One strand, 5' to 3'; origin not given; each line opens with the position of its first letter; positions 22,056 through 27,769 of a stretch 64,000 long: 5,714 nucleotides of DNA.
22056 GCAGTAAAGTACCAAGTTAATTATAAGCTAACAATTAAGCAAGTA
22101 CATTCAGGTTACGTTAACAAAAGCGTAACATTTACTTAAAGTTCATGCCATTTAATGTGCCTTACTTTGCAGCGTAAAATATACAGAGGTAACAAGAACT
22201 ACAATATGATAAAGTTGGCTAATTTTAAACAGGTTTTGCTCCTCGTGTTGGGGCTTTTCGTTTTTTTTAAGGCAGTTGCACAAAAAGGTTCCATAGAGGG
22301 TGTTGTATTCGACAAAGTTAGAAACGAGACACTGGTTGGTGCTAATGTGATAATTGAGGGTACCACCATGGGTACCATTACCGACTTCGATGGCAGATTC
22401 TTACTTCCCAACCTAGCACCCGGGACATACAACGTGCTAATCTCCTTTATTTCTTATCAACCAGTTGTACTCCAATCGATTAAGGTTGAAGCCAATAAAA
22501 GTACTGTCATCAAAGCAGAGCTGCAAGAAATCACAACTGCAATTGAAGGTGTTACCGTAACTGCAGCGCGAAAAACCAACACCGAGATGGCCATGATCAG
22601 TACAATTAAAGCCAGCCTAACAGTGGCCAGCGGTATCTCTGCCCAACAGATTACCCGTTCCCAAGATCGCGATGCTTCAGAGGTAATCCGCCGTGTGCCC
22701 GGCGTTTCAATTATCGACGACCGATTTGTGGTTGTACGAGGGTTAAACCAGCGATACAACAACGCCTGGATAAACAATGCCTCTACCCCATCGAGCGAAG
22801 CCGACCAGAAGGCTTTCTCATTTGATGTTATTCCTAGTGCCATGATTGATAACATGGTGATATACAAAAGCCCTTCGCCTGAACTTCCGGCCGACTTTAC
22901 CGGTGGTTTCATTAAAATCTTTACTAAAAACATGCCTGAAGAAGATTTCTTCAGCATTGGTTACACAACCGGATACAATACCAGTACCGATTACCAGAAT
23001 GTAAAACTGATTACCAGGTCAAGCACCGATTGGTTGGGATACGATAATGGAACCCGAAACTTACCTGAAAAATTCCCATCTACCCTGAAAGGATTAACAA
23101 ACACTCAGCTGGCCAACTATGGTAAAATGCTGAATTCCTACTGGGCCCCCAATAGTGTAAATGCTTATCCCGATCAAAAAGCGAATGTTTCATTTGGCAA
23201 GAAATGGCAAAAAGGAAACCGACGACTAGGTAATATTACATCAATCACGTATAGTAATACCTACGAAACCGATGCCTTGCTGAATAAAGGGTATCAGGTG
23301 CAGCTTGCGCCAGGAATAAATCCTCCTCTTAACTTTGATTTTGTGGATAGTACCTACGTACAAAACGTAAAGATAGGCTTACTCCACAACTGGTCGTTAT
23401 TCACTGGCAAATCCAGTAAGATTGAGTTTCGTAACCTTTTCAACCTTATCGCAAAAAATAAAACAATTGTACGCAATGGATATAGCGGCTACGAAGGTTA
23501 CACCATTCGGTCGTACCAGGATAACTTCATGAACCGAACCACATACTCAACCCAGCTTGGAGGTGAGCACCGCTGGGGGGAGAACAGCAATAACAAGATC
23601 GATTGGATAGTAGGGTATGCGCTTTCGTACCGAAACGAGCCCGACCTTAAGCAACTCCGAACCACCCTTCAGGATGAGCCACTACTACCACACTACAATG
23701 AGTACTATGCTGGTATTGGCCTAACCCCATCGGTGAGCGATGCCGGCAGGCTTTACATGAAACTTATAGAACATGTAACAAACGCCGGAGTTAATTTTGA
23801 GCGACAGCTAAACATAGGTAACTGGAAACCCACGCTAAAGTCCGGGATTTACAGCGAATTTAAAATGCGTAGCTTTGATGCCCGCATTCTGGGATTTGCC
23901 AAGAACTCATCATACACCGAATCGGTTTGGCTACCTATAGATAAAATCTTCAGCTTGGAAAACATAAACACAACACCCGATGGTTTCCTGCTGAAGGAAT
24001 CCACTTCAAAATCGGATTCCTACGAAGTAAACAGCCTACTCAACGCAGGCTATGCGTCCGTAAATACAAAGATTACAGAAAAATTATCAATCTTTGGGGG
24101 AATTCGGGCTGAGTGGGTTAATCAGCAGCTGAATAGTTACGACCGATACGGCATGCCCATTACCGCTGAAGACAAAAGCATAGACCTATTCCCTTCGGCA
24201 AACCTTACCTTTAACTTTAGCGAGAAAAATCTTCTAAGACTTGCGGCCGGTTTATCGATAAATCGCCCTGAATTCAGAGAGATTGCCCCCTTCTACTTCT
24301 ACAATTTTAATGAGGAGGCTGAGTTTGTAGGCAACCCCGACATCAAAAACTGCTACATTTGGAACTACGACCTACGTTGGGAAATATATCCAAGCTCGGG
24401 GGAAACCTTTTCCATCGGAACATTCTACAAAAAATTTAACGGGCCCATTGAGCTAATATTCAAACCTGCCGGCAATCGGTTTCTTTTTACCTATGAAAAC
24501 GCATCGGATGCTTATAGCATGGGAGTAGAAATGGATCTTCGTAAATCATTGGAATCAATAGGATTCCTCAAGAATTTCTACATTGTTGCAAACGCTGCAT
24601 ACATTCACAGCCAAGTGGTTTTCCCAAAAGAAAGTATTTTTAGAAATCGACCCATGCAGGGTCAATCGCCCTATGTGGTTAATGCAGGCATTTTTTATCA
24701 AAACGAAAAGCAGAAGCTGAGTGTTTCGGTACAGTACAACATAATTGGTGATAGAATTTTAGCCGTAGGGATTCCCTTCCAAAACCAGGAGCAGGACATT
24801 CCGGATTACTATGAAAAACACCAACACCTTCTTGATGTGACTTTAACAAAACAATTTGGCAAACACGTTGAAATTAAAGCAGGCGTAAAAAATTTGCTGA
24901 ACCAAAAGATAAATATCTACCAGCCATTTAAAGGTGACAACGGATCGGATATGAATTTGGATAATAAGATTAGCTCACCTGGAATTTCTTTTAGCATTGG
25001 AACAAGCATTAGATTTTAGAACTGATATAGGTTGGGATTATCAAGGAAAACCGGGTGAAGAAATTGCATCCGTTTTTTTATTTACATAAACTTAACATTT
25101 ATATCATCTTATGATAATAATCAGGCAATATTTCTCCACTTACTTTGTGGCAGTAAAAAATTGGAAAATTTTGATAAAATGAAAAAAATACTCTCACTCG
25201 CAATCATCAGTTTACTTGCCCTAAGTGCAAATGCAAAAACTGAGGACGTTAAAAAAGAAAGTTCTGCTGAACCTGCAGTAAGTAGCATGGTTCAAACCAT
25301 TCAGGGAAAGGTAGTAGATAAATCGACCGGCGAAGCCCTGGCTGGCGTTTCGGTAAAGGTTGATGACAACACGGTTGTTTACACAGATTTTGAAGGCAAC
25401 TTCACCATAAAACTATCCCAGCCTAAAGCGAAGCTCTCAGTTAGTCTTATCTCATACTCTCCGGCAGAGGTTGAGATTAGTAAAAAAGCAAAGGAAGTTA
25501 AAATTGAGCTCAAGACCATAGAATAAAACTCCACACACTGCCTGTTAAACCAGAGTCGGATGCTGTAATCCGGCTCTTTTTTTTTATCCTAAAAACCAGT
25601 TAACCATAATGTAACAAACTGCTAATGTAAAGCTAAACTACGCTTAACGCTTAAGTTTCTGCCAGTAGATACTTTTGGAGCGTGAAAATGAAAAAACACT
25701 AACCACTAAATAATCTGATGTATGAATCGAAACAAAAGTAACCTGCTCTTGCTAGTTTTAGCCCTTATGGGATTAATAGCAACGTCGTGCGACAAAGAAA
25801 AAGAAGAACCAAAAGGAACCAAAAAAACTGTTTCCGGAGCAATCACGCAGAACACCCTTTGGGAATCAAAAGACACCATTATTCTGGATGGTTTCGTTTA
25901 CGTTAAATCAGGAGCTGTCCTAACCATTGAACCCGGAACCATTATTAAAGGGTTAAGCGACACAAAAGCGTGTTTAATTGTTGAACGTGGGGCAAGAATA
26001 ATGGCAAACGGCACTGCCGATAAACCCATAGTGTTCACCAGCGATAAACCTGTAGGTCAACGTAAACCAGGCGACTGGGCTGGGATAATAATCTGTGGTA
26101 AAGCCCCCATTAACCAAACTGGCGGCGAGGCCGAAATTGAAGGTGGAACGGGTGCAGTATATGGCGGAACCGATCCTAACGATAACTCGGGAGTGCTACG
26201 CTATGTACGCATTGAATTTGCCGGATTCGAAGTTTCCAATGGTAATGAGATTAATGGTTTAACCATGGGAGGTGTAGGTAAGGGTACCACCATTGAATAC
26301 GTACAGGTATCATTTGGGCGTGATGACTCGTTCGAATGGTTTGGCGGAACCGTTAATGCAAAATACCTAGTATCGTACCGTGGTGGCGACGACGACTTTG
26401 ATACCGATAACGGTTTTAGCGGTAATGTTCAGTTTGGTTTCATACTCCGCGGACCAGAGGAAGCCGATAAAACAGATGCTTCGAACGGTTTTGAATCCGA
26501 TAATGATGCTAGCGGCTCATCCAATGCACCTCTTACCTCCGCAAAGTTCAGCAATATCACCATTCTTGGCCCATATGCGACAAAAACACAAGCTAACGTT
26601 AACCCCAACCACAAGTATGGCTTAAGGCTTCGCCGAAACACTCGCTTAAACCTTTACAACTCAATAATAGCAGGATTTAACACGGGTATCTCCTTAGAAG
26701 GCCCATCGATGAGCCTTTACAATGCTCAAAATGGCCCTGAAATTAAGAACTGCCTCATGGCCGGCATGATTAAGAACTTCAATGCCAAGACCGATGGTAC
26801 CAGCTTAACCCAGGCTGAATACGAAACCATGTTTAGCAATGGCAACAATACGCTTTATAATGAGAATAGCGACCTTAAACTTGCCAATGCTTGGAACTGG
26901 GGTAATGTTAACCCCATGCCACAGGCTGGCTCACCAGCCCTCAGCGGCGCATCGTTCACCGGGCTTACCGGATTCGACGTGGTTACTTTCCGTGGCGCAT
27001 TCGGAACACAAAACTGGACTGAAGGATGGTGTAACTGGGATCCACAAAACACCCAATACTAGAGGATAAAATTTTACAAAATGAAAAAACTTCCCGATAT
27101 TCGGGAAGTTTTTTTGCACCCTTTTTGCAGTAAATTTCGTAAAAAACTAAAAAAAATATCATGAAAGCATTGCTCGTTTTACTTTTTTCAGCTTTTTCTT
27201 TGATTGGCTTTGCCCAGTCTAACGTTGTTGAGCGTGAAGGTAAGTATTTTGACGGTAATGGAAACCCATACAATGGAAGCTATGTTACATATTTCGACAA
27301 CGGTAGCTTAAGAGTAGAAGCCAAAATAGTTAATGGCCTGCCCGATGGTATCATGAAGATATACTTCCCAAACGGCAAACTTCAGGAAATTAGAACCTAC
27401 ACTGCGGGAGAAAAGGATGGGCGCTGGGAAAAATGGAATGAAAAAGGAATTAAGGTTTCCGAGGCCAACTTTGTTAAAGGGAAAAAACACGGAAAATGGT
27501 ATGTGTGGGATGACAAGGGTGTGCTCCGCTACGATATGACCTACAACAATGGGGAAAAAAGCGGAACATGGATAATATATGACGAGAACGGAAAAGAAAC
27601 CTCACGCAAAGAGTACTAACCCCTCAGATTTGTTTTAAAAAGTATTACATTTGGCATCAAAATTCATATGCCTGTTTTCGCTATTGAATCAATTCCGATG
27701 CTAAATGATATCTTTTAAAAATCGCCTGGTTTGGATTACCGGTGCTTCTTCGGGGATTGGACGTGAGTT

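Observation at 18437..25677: Phase-locked 11-bp repeat arrays at four promoters: candidate Bacteroidota Pho box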

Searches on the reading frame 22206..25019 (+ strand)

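Call 7: search_protein_families(library=pfam, proteins=[window:22206-25019:+])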
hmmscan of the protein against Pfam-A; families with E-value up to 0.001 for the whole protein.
window:22206-25019:+ (937 aa): 3 families
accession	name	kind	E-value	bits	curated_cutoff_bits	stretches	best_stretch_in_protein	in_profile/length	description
PF13715.12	CarbopepD_reg_2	-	5.3e-17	62.1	32.2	1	30-118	1-88/88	CarboxypepD_reg-like domain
PF13620.12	CarboxypepD_reg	-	3.1e-15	56.7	32.3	1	29-106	1-81/82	Carboxypeptidase regulatory-like domain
PF07715.20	Plug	-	1.1e-09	39.2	23.9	1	139-225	10-96/107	TonB-dependent Receptor Plug Domain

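Call 8: search_protein_families(library=ncbifam, proteins=[window:22206-25019:+])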
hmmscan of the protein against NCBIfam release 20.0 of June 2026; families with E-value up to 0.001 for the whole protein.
window:22206-25019:+ (937 aa): 5 families
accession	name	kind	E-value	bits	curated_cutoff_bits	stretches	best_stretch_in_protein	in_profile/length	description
TIGR01782.1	TonB-Xanth-Caul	subfamily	6e-59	200.2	310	2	599-909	511-846/868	TonB-dependent receptor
TIGR04056.1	OMP_RagA_SusC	subfamily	3.9e-16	58.6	368.25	1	30-169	3-127/981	SusC/RagA family TonB-linked outer membrane protein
NF052345.1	S_layer_anammox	exception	9.6e-09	33.2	1400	1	26-158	1311-1444/1596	Kustd1514 family S-layer glycoprotein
TIGR01786.1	TonB-hemlactrns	subfamily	1.5e-08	33.5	323.75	1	735-936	510-718/719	TonB-dependent hemoglobin/transferrin/lactoferrin family receptor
TIGR01779.1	TonB-B12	equivalog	0.00023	19.8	599.7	1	99-254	14-169/614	TonB-dependent vitamin B12 receptor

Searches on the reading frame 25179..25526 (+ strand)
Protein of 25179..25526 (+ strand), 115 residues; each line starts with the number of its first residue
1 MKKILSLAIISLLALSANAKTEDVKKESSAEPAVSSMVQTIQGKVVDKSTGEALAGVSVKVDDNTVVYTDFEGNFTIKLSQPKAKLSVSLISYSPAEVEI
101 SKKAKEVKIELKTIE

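Call 7: search_protein_families(library=pfam, proteins=[window:25179-25526:+])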
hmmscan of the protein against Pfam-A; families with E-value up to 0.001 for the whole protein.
window:25179-25526:+ (115 aa): 3 families
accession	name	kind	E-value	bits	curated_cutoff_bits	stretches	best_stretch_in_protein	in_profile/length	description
PF13715.12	CarbopepD_reg_2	-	2.3e-14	53.6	32.2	1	41-112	1-77/88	CarboxypepD_reg-like domain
PF13620.12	CarboxypepD_reg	-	8.3e-10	39.3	32.3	1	40-101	1-68/82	Carboxypeptidase regulatory-like domain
PF23591.1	CILP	-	1.7e-05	25.2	27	1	39-92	5-58/90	Cartilage intermediate layer protein 1-like domain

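Call 8: search_protein_families(library=ncbifam, proteins=[window:25179-25526:+])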
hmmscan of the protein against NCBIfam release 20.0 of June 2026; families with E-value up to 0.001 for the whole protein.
window:25179-25526:+ (115 aa): 2 families
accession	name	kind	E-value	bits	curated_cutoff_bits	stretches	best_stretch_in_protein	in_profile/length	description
TIGR04056.1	OMP_RagA_SusC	subfamily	5.9e-16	58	368.25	1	39-112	1-72/981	SusC/RagA family TonB-linked outer membrane protein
TIGR04134.1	lipo_with_rSAM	hypoth_equivalog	0.00037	20.5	39.8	1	2-79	3-91/150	radical SAM-associated putative lipoprotein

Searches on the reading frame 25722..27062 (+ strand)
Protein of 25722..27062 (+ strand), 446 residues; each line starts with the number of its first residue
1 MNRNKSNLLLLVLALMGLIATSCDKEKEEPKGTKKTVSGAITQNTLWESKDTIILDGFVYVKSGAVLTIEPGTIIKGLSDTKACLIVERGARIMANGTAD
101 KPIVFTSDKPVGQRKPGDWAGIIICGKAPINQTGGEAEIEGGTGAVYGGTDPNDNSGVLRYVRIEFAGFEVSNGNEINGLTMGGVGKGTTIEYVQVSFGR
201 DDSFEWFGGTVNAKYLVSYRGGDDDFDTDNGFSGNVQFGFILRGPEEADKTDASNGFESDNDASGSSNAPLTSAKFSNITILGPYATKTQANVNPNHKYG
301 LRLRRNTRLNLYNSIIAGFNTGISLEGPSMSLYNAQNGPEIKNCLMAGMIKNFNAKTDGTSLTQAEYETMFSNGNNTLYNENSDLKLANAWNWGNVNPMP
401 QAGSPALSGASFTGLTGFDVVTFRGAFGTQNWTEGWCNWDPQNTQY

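Call 7: search_protein_families(library=pfam, proteins=[window:25722-27062:+])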
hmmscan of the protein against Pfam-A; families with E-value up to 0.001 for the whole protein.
window:25722-27062:+ (446 aa): 0 families

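Call 8: search_protein_families(library=ncbifam, proteins=[window:25722-27062:+])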
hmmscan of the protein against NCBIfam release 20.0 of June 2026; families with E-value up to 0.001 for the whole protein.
window:25722-27062:+ (446 aa): 0 families

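Call 63: search_solved_structures(query=window:25722-27062:+, max_evalue=1)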
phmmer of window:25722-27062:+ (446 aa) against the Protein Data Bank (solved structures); distinct sequences matched with E-value up to 1: 0.

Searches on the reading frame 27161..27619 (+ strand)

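Call 7: search_protein_families(library=pfam, proteins=[window:27161-27619:+])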
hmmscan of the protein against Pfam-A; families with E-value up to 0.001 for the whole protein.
window:27161-27619:+ (152 aa): 1 family
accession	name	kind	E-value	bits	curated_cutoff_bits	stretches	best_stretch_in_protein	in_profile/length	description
PF07661.19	MORN_2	-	4.5e-17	60.6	29.6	1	62-80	2-20/22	MORN repeat variant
